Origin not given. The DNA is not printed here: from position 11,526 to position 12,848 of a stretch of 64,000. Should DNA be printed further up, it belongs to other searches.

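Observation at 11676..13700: Tandem GalT-family paralogues: one with canonical HPHTQ, one pseudoenzyme-like with HSRSQ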

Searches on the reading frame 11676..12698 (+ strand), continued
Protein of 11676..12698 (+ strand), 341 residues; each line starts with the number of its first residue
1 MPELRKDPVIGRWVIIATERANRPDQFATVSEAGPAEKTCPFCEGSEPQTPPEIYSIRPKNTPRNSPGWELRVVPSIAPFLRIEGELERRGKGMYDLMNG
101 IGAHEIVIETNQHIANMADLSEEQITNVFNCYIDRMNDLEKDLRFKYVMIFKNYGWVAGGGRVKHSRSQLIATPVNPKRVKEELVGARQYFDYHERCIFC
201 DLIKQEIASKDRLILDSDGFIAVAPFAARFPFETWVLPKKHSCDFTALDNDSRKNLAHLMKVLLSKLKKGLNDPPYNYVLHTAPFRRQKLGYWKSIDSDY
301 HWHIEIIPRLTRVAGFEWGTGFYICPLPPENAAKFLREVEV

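Call 57: search_protein_families(library=pfam, proteins=[P0156, P0162, P0191, P0151, P0160, P0184, P0206], max_evalue=0.00001)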
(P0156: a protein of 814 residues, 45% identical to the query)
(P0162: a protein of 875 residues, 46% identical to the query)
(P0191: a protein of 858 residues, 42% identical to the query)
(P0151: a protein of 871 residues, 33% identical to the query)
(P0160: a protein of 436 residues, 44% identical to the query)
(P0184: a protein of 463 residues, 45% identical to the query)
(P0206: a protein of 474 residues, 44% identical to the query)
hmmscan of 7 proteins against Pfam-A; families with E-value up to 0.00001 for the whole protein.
P0156 (814 aa): 8 families
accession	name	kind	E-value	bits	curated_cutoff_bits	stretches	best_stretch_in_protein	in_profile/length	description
PF08323.17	Glyco_transf_5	-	1.2e-73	248.2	22.7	1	2-231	1-238/239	Starch synthase catalytic domain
PF01087.27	GalP_UDP_transf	-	2.2e-17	64.5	22.1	1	478-654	12-184/184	Galactose-1-phosphate uridyl transferase, N-terminal domain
PF00534.26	Glycos_transf_1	-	1.2e-16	61.2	26.4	1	277-437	9-166/172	Glycosyl transferases group 1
PF13692.12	Glyco_trans_1_4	-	1.4e-12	48.6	27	1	285-427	3-140/142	Glycosyl transferases group 1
PF16268.10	DUF4921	-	8.4e-11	41.9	28.5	1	621-801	219-388/425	Domain of unknown function (DUF4921)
PF16285.10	DUF4931_N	-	9.1e-11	42.4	24.1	1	581-649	52-120/124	Domain of unknown function (DUF4931) N-terminal domain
PF13439.12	Glyco_transf_4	-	6.1e-08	33.3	28.5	1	16-218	1-149/170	Glycosyltransferase Family 4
PF13579.12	Glyco_trans_4_4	-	5.7e-06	27.2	29.7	0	17-218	1-143/158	Glycosyl transferase 4-like domain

P0162 (875 aa): 3 families
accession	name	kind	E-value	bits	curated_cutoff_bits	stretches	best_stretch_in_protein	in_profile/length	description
PF03065.20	Glyco_hydro_57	-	2.1e-34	119.6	21.2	1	5-401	1-268/291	Glycosyl hydrolase family 57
PF01087.27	GalP_UDP_transf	-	9.1e-15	56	22.1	1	532-705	11-184/184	Galactose-1-phosphate uridyl transferase, N-terminal domain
PF02744.22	GalP_UDP_tr_C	-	1e-08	35.6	29.2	1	713-837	3-119/165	Galactose-1-phosphate uridyl transferase, C-terminal domain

P0191 (858 aa): 4 families
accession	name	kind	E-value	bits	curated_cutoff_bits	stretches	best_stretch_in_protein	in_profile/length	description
PF03065.20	Glyco_hydro_57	-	3.8e-39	135.2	21.2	1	1-401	6-280/291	Glycosyl hydrolase family 57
PF01087.27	GalP_UDP_transf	-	2e-12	48.4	22.1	1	531-704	13-184/184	Galactose-1-phosphate uridyl transferase, N-terminal domain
PF16268.10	DUF4921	-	4.8e-07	29.5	28.5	0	641-855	188-392/425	Domain of unknown function (DUF4921)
PF02744.22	GalP_UDP_tr_C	-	3e-06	27.5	29.2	1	713-825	4-118/165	Galactose-1-phosphate uridyl transferase, C-terminal domain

P0151 (871 aa): 6 families
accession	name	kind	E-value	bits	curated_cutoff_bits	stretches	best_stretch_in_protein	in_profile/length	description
PF01087.27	GalP_UDP_transf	-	2.8e-32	113.1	22.1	2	141-326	15-184/184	Galactose-1-phosphate uridyl transferase, N-terminal domain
PF02744.22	GalP_UDP_tr_C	-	7.8e-21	74.9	29.2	2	722-833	3-116/165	Galactose-1-phosphate uridyl transferase, C-terminal domain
PF16285.10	DUF4931_N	-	2.9e-16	60.1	24.1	2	255-324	54-123/124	Domain of unknown function (DUF4931) N-terminal domain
PF16268.10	DUF4921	-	7.8e-13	48.6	28.5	0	293-480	219-395/425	Domain of unknown function (DUF4921)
PF19327.4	Ap4A_phos_N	-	6.1e-12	45.8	23.1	1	262-329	102-167/177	Ap4A phosphorylase N-terminal domain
PF01230.28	HIT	-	4.6e-10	40.5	21.5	0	357-446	3-92/98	HIT domain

P0160 (436 aa): 3 families
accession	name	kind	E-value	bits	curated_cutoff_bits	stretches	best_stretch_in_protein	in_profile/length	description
PF01087.27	GalP_UDP_transf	-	2.9e-13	51.1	22.1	1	96-269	10-184/184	Galactose-1-phosphate uridyl transferase, N-terminal domain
PF16268.10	DUF4921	-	2.5e-07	30.4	28.5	0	225-266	207-249/425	Domain of unknown function (DUF4921)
PF16285.10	DUF4931_N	-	2e-06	28.4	24.1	0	198-264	54-120/124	Domain of unknown function (DUF4931) N-terminal domain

P0184 (463 aa): 4 families
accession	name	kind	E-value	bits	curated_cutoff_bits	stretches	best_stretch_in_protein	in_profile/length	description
PF01087.27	GalP_UDP_transf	-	1.8e-13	51.8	22.1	1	119-222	77-184/184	Galactose-1-phosphate uridyl transferase, N-terminal domain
PF16268.10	DUF4921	-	1e-11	44.9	28.5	1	187-374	217-393/425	Domain of unknown function (DUF4921)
PF02744.22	GalP_UDP_tr_C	-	2.1e-09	37.7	29.2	1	231-377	4-156/165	Galactose-1-phosphate uridyl transferase, C-terminal domain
PF16285.10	DUF4931_N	-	3e-06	27.8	24.1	0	151-217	54-120/124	Domain of unknown function (DUF4931) N-terminal domain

P0206 (474 aa): 5 families
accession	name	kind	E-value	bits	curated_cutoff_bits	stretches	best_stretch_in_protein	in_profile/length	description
PF01230.28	HIT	-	2e-10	41.6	21.5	0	351-435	6-90/98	HIT domain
PF16268.10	DUF4921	-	1.2e-09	38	28.5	1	260-464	194-388/425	Domain of unknown function (DUF4921)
PF02744.22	GalP_UDP_tr_C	-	1.4e-09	38.3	29.2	1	328-440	6-122/165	Galactose-1-phosphate uridyl transferase, C-terminal domain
PF01087.27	GalP_UDP_transf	-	1.8e-09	38.7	22.1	1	104-317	12-184/184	Galactose-1-phosphate uridyl transferase, N-terminal domain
PF16285.10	DUF4931_N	-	1.7e-07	31.8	24.1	1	246-313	54-121/124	Domain of unknown function (DUF4931) N-terminal domain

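Call 67: predict_structure(alignment_id=A2)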
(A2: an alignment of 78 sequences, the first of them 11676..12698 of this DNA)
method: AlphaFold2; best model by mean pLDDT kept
length: 341 residues; sequences in the alignment: 78
mean_pLDDT: 91.9   pTM: 0.91
mean pLDDT of the five models: 91.9, 91.7, 90.5, 89.1, 88.6
residues with pLDDT >= 90: 257; 70-90: 73; 50-70: 11; < 50: 0
segments of 3 or more residues with pLDDT < 50: none
pLDDT, mean of each block of 10 residues (from residue 1): 91 90 76 81 94 94 93 91 81 85 94 93 98 97 93 92 92 91 94 96 98 98 97 98 96 98 97 95 79 85 96 83 92 97 91
secondary structure, 60 per line:
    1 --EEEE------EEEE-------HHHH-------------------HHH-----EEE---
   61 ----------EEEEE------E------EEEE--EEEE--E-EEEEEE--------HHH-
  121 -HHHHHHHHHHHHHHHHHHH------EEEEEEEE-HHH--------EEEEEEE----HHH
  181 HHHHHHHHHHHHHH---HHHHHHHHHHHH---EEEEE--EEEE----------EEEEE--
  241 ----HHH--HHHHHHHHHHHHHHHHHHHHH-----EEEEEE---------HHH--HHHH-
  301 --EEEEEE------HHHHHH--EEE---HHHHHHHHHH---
elements in order: E3-6 E13-16 H24-27 E55-57 E71-75 E89-92 E95-98 E103-108 H122-140 E147-154 E167-173 H178-194 H198-209 E213-217 E220-223 E234-238 H250-270 E276-281 H296-299 E303-308 H315-320 E323-325 H329-338

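Call 70: fold_search(model_id=the predicted structure, library=pdb)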
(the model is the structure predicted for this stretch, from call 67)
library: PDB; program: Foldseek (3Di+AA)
matches with E <= 10: 265; with E <= 0.001: 29
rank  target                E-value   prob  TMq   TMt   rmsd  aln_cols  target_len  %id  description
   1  2h39_A                2.2e-34  1.00  0.82  0.91   3.9       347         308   37  Crystal Structure of an ADP-Glucose Phosphorylase from Arabidopsis thaliana with bound ADP-Glucose (released 2006-06-13)
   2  1z84_B                2.9e-34  1.00  0.82  0.91   3.3       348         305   36  X-ray structure of galt-like protein from arabidopsis thaliana at5g18200 (released 2005-04-19)
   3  1zwj_A                3.8e-34  1.00  0.82  0.92   3.3       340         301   37  X-ray structure of galt-like protein from arabidopsis thaliana AT5G18200 (released 2005-06-14)
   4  1z84_A                4.0e-34  1.00  0.82  0.90   2.9       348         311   36  X-ray structure of galt-like protein from arabidopsis thaliana at5g18200 (released 2005-04-19)
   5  1zwj_B                7.1e-34  1.00  0.81  0.92   3.6       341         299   37  X-ray structure of galt-like protein from arabidopsis thaliana AT5G18200 (released 2005-06-14)
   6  2h39_B                1.2e-33  1.00  0.81  0.89   3.5       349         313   37  Crystal Structure of an ADP-Glucose Phosphorylase from Arabidopsis thaliana with bound ADP-Glucose (released 2006-06-13)
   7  1hxp_A                1.5e-25  1.00  0.81  0.82   4.8       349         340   23  NUCLEOTIDE TRANSFERASE (released 1996-11-08)
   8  1hxq_A                3.0e-25  1.00  0.83  0.83   4.2       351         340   24  THE STRUCTURE OF NUCLEOTIDYLATED GALACTOSE-1-PHOSPHATE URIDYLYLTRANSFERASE FROM ESCHERICHIA COLI AT 1.86 ANGSTROMS RES (released 1997-10-22)
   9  1gup_A                3.7e-24  1.00  0.80  0.79   4.9       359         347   21  STRUCTURE OF NUCLEOTIDYLTRANSFERASE COMPLEXED WITH UDP-GALACTOSE (released 1997-11-12)
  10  5in3_B                5.1e-24  1.00  0.79  0.82   7.0       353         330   21  Crystal structure of glucose-1-phosphate bound nucleotidylated human galactose-1-phosphate uridylyltransferase (released 2016-03-30)
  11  5in3_A                8.6e-24  1.00  0.80  0.84   6.9       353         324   22  Crystal structure of glucose-1-phosphate bound nucleotidylated human galactose-1-phosphate uridylyltransferase (released 2016-03-30)
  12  6k5z_A                8.6e-24  1.00  0.75  0.83   7.4       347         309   27  Structure of uridylyltransferase (released 2019-12-18)
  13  6k5z_B                1.3e-23  1.00  0.75  0.81   9.1       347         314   27  Structure of uridylyltransferase (released 2019-12-18)
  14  1hxq_B                1.9e-23  1.00  0.80  0.83   4.6       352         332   22  THE STRUCTURE OF NUCLEOTIDYLATED GALACTOSE-1-PHOSPHATE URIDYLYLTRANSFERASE FROM ESCHERICHIA COLI AT 1.86 ANGSTROMS RES (released 1997-10-22)
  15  6gqd                  2.4e-23  1.00  0.82  0.81   4.6       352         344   22  Structure of human galactose-1-phosphate uridylyltransferase (GALT), with crystallization epitope mutations A21Y:A22T:T2 (released 2018-07-18)
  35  3ano_B                1.5e-03  1.00  0.30  0.55   3.9       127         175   16  Crystal Structure of a Novel Diadenosine 5',5'''-P1,P4-Tetraphosphate Phosphorylase from Mycobacterium tuberculosis H3 (released 2011-05-18)
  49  3ano_A                4.6e-03  1.00  0.26  0.53   5.4       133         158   16  Crystal Structure of a Novel Diadenosine 5',5'''-P1,P4-Tetraphosphate Phosphorylase from Mycobacterium tuberculosis H3 (released 2011-05-18)
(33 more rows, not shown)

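Call 74: find_encoding_contigs(protein=P0271, flank=4000, max_places=2)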
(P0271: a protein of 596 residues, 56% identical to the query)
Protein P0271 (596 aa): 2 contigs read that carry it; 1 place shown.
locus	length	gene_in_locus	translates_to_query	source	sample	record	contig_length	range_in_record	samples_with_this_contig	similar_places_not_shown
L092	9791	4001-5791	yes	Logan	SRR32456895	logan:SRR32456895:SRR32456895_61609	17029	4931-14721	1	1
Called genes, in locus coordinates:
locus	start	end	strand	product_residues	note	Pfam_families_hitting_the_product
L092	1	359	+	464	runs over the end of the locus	PF02878:PGM_PMM_I, PF02879:PGM_PMM_II, PF02880:PGM_PMM_III, PF00408:PGM_PMM_IV (weak)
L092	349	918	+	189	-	PF01553:Acyltransferase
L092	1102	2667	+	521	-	PF23459:S1_RRP5 (faint), PF00575:S1, PF13509:S1_2 (faint), PF18614:RNase_II_C_S1 (faint), PF00575:S1, PF00575:S1, PF21710:Spt6_S1 (weak), PF00575:S1, +1 more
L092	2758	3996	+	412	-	PF00579:tRNA-synt_1b, PF22421:SYY_C-terminal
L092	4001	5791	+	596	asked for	PF02744:GalP_UDP_tr_C, PF01230:HIT (faint), PF01087:GalP_UDP_transf, PF16285:DUF4931_N, PF16268:DUF4921, PF02744:GalP_UDP_tr_C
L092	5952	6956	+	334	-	PF00044:Gp_dh_N, PF02800:Gp_dh_C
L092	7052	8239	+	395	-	PF00162:PGK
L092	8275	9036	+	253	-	PF00121:TIM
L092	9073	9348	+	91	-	PF03840:SecG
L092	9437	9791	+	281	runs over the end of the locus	PF13432:TPR_16, PF13414:TPR_11, PF13424:TPR_12 (weak), PF13431:TPR_17, PF00515:TPR_1, PF07719:TPR_2, PF13181:TPR_8, PF13374:TPR_10 (weak), +7 more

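Call 75: find_encoding_contigs(protein=P0272, flank=4000, max_places=2)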
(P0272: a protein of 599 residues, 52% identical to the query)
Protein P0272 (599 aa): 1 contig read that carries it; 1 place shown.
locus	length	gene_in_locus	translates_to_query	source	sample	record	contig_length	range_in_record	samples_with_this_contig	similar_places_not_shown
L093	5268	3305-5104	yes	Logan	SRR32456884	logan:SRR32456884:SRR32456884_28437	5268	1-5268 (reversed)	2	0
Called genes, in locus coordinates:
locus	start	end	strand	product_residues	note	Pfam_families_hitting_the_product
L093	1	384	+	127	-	?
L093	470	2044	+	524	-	PF00575:S1, PF13509:S1_2 (faint), PF18614:RNase_II_C_S1 (faint), PF00575:S1, PF00575:S1, PF21710:Spt6_S1 (weak), PF23459:S1_RRP5 (weak), PF00575:S1, +1 more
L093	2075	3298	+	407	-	PF00579:tRNA-synt_1b, PF22421:SYY_C-terminal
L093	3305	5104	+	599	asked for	PF16268:DUF4921, PF02744:GalP_UDP_tr_C, PF01230:HIT (faint), PF01087:GalP_UDP_transf, PF16268:DUF4921, PF16285:DUF4931_N, PF02744:GalP_UDP_tr_C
